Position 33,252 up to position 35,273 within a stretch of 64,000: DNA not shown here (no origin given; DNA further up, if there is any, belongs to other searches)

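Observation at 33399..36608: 1069-aa fusion of an unknown ~500 aa extracytoplasmic domain to a 'GHD' family membrane module shared with 16798..18798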

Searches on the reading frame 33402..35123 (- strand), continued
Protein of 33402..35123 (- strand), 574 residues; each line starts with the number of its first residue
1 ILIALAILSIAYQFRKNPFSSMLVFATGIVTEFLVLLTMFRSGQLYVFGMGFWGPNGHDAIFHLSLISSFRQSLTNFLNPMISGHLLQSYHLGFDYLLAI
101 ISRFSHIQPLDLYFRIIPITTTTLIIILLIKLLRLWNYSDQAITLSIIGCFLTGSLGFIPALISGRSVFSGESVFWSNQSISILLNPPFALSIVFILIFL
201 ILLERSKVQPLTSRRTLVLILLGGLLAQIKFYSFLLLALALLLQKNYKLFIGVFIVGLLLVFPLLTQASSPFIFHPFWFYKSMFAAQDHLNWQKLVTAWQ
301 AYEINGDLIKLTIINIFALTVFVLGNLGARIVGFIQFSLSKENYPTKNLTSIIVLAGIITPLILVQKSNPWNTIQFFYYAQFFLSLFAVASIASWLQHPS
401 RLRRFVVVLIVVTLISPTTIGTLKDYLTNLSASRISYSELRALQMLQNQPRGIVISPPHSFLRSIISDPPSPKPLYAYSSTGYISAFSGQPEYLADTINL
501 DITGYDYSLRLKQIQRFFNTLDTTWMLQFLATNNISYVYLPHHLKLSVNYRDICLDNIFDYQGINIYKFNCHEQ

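Call 72: find_encoding_contigs(protein=P0249, flank=6000, max_places=2)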
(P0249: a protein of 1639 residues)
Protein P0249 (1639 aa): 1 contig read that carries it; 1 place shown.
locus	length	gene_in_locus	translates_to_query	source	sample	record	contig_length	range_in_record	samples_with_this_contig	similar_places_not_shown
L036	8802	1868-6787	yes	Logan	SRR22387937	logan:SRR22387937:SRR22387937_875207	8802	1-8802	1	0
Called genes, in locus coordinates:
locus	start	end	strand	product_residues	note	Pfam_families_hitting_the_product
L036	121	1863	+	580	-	PF10131:PTPS_related (weak), PF13231:PMT_2 (weak)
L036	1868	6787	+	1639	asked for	PF01943:Polysacc_synt, PF13440:Polysacc_synt_3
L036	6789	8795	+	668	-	-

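Call 74: search_solved_structures(query=A3, max_evalue=10)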
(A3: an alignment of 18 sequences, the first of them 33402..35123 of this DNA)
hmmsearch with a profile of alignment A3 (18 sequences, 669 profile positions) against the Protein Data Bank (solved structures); distinct sequences matched with E-value up to 10: 1.
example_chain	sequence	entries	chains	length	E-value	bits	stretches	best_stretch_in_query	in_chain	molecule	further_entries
1fvp_A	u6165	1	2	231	0.26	12.8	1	516-625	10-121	FLAVOPROTEIN 390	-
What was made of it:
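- Tried and rejected: The module-only profile also has no PDB sequence hit (call 74).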
